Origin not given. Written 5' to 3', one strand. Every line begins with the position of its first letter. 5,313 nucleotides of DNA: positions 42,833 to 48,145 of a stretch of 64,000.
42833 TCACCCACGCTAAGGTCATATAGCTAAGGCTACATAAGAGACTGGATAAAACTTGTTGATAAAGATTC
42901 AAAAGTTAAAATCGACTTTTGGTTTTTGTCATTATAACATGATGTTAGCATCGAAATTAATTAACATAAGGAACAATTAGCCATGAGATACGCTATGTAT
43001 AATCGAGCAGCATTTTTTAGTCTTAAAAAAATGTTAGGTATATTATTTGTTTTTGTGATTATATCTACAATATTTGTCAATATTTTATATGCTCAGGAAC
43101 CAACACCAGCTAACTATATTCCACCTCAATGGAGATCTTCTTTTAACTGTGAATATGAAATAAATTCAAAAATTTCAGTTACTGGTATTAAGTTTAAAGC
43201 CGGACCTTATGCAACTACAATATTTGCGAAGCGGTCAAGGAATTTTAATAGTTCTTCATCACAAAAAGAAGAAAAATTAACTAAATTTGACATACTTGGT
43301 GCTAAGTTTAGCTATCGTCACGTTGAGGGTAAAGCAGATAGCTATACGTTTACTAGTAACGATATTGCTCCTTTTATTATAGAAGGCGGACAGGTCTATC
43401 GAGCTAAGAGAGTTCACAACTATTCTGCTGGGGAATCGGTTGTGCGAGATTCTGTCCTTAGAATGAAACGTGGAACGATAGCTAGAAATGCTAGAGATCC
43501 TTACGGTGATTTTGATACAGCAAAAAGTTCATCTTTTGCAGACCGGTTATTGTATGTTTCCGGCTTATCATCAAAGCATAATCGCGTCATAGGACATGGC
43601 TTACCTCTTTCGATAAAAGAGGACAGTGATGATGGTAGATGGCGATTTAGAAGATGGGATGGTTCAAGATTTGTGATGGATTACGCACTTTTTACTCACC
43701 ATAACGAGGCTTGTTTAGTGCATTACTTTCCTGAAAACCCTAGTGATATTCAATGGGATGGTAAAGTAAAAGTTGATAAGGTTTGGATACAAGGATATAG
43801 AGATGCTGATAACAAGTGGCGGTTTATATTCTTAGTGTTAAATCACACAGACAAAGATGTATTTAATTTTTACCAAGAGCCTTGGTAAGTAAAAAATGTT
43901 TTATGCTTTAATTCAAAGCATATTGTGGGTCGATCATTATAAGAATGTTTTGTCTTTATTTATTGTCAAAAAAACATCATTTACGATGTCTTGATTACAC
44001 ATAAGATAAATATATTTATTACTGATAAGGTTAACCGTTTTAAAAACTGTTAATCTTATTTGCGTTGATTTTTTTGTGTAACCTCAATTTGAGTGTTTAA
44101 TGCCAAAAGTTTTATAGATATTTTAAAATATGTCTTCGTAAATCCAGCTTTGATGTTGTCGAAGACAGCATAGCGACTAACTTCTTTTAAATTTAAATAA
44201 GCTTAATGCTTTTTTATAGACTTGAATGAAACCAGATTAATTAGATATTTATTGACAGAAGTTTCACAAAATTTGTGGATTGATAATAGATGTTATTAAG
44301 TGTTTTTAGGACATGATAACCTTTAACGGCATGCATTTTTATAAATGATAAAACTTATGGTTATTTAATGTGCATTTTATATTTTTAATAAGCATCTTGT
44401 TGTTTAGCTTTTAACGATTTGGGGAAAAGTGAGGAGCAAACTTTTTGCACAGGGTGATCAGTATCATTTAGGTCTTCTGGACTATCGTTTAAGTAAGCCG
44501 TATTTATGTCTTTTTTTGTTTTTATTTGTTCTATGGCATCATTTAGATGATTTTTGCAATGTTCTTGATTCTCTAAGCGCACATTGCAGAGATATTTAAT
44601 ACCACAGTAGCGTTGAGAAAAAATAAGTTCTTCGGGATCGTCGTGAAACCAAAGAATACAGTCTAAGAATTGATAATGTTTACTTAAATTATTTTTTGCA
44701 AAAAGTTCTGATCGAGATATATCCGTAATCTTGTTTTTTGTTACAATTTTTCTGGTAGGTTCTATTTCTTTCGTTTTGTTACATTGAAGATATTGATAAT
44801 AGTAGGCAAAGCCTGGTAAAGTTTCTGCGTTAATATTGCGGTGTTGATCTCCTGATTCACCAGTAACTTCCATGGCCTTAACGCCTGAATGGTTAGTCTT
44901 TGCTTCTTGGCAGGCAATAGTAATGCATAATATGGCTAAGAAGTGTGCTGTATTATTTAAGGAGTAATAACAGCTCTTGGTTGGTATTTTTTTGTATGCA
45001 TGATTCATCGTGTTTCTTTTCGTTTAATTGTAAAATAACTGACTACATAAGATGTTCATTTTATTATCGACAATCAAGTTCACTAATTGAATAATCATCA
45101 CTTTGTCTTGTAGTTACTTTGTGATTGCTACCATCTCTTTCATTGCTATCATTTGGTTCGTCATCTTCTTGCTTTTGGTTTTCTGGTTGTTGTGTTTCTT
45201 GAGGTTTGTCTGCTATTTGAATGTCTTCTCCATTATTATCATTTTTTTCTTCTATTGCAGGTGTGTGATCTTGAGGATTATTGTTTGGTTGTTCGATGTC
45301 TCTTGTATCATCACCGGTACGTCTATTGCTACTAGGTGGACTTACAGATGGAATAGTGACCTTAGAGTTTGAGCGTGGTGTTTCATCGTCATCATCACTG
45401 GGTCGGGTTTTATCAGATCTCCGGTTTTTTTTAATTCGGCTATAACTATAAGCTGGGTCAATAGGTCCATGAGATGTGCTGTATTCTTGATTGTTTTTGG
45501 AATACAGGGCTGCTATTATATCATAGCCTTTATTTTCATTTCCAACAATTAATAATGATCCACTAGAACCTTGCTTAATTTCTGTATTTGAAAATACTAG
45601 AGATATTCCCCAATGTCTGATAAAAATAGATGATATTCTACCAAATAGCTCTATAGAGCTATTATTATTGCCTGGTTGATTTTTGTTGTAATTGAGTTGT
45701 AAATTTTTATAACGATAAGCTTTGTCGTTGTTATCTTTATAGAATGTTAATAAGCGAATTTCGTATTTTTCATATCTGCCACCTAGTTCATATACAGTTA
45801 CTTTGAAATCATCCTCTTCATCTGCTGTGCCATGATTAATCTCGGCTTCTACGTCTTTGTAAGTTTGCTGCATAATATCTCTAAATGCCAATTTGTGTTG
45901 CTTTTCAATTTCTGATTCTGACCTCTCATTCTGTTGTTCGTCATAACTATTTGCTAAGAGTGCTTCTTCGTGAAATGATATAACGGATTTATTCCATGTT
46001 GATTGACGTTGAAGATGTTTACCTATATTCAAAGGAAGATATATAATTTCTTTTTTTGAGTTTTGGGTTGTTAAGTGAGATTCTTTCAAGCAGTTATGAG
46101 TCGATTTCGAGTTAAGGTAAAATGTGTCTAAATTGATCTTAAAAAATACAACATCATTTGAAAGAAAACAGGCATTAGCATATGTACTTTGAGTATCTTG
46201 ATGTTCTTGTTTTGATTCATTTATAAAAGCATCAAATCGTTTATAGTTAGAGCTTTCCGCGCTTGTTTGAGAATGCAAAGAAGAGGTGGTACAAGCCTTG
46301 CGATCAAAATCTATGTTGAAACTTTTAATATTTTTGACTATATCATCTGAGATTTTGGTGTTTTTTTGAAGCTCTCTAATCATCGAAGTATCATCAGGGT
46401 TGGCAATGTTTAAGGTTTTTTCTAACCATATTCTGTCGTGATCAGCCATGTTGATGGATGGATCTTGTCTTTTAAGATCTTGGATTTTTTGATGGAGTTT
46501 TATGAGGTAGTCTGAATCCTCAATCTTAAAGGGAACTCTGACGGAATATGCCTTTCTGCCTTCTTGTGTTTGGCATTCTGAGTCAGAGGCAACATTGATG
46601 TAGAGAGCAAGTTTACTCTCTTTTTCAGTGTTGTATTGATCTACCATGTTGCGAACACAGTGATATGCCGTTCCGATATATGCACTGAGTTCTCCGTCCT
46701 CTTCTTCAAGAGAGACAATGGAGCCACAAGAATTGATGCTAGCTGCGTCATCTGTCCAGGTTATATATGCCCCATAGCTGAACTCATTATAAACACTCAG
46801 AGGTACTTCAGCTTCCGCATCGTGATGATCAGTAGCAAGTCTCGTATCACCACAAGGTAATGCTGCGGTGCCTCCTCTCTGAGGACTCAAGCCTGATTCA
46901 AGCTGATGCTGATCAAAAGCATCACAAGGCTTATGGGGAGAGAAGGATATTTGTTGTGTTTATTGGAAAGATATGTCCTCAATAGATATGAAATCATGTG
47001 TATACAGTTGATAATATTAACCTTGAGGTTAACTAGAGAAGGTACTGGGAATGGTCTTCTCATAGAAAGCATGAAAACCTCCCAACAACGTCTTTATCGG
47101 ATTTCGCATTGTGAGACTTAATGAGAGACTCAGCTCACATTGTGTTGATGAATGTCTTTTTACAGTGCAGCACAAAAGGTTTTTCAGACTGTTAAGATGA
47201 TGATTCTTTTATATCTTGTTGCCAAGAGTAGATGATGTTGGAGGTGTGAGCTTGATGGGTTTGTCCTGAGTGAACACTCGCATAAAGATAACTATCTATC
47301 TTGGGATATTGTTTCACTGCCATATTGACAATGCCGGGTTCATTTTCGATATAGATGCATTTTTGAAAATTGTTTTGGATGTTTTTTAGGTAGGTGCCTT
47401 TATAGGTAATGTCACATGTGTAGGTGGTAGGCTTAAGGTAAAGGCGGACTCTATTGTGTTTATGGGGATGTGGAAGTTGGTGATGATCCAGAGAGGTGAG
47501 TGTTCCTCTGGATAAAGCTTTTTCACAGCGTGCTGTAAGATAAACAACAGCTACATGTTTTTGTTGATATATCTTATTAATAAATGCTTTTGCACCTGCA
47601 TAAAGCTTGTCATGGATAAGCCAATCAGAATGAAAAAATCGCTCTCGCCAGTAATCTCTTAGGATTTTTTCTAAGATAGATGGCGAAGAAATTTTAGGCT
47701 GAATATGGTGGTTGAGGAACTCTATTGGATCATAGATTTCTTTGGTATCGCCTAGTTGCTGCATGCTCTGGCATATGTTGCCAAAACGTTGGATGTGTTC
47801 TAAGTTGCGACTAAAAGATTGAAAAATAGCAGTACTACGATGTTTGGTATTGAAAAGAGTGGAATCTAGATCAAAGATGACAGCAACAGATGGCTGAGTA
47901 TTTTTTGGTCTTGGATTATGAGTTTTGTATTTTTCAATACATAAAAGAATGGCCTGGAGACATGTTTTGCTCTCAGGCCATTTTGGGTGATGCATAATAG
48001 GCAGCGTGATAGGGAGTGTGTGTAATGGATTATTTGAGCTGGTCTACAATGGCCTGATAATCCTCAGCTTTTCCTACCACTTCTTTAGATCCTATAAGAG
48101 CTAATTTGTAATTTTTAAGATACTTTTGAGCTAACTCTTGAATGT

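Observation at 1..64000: Pervasive locus-unique short tandem direct repeats in spacers; repeats inside genes all have 3n unit lengths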

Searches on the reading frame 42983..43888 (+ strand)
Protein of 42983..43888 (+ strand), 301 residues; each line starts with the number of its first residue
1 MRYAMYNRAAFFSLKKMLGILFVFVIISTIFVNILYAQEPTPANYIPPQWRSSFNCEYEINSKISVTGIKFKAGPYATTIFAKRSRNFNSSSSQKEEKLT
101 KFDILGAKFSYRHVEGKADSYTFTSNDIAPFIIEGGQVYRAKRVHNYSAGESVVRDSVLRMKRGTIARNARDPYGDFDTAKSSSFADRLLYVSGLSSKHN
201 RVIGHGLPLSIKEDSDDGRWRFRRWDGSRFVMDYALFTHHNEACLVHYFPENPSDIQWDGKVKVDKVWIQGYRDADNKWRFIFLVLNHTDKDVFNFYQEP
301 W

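Call 18: find_encoding_contigs(protein=window:42983-43888:+, flank=10000, max_places=8)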
Protein window:42983-43888:+ (301 aa): 4 contigs read that carry it; 3 places shown.
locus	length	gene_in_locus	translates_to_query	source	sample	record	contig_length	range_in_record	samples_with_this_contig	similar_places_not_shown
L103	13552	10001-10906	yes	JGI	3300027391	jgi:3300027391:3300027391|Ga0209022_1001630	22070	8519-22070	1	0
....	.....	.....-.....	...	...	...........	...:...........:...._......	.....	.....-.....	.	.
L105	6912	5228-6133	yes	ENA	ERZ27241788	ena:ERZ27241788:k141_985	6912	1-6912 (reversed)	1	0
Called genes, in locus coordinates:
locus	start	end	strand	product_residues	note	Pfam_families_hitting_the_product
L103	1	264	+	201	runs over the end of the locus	PF21157:DksA_N (faint), PF01258:zf-dskA_traR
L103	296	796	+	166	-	-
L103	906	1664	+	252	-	-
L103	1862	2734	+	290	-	-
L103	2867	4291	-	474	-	-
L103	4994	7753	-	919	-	PF00133:tRNA-synt_1, PF09334:tRNA-synt_1g, PF13603:tRNA-synt_1_2, PF08264:Anticodon_1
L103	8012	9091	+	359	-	PF14559:TPR_19 (faint)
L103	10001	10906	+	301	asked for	-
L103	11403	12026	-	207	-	-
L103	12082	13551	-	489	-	?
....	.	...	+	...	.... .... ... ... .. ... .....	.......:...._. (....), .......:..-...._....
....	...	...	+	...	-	-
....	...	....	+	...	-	-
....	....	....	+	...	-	-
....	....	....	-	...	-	-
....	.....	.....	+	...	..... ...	-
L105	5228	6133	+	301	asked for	-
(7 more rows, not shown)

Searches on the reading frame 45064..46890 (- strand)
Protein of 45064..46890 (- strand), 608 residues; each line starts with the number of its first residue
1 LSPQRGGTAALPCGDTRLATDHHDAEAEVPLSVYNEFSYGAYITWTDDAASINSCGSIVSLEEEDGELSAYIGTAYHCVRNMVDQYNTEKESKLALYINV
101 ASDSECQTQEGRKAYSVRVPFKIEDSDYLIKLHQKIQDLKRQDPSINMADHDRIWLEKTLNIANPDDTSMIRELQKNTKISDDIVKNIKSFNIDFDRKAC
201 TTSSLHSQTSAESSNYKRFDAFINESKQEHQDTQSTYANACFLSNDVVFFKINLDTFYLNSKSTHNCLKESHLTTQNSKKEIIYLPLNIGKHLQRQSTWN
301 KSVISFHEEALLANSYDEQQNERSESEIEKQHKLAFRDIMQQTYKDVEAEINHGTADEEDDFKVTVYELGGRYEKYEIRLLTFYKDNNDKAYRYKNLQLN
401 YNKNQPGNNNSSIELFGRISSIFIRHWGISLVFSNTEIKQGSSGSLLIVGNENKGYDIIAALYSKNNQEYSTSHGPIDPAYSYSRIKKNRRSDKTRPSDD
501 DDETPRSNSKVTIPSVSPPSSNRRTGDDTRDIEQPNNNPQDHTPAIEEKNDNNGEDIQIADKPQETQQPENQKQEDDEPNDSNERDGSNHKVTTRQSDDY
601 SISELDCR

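Call 12: find_encoding_contigs(protein=window:45064-46890:-, flank=10000, max_places=6)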
Protein window:45064-46890:- (608 aa): no gene with exactly this product is on record in the collection.

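Call 47: search_protein_families(library=pfam, proteins=[window:45064-46890:-], max_evalue=0.01)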
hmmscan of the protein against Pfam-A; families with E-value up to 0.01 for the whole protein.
window:45064-46890:- (608 aa): 0 families

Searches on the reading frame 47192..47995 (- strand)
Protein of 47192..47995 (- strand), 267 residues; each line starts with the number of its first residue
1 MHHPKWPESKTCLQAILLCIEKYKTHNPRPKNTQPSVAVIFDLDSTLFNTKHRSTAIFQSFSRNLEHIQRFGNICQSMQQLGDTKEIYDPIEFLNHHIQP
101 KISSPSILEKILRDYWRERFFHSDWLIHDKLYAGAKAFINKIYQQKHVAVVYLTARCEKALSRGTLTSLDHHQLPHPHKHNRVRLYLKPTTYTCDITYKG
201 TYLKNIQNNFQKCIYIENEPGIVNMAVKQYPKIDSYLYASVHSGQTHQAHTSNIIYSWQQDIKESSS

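Call 16: find_encoding_contigs(protein=window:47192-47995:-, flank=10000, max_places=8)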
Protein window:47192-47995:- (267 aa): 11 contigs read that carry it; 7 places shown.
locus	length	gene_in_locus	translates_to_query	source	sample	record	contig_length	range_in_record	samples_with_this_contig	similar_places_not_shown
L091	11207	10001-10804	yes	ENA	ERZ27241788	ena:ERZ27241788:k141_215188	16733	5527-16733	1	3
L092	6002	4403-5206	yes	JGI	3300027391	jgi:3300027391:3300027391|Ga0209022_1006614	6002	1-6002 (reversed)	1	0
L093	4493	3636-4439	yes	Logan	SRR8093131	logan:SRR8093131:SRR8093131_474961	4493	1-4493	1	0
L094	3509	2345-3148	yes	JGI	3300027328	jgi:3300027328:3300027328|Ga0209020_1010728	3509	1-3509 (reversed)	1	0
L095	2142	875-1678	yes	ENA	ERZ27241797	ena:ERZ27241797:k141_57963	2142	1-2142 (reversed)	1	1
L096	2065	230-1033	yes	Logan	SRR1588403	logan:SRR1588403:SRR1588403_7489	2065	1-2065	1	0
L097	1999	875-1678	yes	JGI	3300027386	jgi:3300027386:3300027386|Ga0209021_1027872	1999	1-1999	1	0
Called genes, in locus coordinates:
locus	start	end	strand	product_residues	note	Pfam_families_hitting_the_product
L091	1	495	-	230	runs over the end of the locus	PF01025:GrpE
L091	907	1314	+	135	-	PF02954:HTH_8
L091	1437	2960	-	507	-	PF00772:DnaB, PF03796:DnaB_C, PF06745:ATPase (weak), PF13481:AAA_25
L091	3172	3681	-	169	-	PF01281:Ribosomal_L9_N, PF03948:Ribosomal_L9_C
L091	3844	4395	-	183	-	PF01250:Ribosomal_S6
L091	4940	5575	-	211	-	PF01195:Pept_tRNA_hydro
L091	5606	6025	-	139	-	PF01386:Ribosomal_L25p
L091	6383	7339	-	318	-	PF13793:Pribosyltran_N, PF00156:Pribosyltran, PF14572:Pribosyl_synth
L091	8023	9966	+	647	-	PF00675:Peptidase_M16 (weak)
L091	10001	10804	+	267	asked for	-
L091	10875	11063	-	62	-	-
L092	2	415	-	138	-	?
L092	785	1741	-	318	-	PF13793:Pribosyltran_N, PF00156:Pribosyltran, PF14572:Pribosyl_synth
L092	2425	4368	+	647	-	PF00675:Peptidase_M16 (weak)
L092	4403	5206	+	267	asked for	-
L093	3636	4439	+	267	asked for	-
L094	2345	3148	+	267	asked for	-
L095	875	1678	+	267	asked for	-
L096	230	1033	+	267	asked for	-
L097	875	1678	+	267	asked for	-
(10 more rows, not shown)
